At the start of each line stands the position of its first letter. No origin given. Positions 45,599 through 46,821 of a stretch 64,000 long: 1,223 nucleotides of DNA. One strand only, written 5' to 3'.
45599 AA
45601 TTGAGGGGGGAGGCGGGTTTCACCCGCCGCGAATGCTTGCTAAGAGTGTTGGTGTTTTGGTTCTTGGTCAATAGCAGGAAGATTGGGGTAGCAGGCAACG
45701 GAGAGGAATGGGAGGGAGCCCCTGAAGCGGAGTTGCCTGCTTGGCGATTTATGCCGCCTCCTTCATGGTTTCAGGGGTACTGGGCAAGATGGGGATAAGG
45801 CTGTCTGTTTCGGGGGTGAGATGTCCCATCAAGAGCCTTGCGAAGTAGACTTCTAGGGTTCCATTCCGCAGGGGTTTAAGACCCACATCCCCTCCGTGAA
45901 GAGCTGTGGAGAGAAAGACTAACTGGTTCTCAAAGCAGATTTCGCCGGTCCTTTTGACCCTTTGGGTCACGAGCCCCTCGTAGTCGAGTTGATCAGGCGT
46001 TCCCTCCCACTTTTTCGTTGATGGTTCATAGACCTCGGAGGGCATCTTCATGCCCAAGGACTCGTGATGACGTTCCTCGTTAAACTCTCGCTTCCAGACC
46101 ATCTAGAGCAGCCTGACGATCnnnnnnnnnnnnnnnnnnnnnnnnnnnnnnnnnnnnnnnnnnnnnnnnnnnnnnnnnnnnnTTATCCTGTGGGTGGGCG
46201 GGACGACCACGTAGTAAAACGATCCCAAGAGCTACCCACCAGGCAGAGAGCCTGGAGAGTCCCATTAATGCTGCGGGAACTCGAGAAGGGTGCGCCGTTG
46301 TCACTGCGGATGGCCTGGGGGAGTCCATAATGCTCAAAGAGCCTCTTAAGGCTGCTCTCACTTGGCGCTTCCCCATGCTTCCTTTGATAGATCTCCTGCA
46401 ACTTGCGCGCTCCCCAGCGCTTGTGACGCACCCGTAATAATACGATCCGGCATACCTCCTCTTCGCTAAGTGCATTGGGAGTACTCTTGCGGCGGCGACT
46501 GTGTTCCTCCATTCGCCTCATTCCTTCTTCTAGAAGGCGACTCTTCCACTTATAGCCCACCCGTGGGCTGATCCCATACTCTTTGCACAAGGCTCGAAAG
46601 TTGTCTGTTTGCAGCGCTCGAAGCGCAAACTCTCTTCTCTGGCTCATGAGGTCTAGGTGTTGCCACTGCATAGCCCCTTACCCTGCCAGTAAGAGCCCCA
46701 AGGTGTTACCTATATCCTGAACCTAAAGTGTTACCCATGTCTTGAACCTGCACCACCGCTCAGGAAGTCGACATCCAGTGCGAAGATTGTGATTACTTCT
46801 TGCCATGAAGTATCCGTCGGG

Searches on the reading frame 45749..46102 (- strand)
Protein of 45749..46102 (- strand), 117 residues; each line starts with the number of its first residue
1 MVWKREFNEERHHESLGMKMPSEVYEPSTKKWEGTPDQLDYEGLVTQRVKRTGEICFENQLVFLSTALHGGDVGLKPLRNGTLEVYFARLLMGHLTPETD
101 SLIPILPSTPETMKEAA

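Call 73: search_protein_families(library=pfam, proteins=[window:45749-46102:-], max_evalue=0.01)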
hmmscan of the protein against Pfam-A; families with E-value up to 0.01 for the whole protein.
window:45749-46102:- (117 aa): 1 family
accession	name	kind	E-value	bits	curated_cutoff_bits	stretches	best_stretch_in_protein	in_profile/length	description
PF13683.12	rve_3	-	0.0011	19.1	26.5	1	3-21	49-67/67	Integrase core domain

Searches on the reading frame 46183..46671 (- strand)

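Call 73: search_protein_families(library=pfam, proteins=[window:46183-46671:-], max_evalue=0.01)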
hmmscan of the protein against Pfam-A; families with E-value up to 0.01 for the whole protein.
window:46183-46671:- (162 aa): 6 families
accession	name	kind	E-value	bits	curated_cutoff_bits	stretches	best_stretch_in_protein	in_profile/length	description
PF13565.12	HTH_32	-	5.2e-10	40.2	33.7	1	40-111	3-72/73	Homeodomain-like domain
PF13518.12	HTH_28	-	1.9e-06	28.3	25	1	11-61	1-51/52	Helix-turn-helix domain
PF13011.12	LZ_Tnp_IS481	-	6.8e-05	23.5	22.2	1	24-75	27-78/85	leucine-zipper of insertion element IS481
PF00665.32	rve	-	0.00087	20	32.6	0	106-133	53-82/102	Integrase core domain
PF13551.12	HTH_29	-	0.0015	19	28.1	1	24-72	14-62/64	Winged helix-turn helix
PF13384.12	HTH_23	-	0.0016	18.7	24.6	1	11-50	6-45/50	Homeodomain-like domain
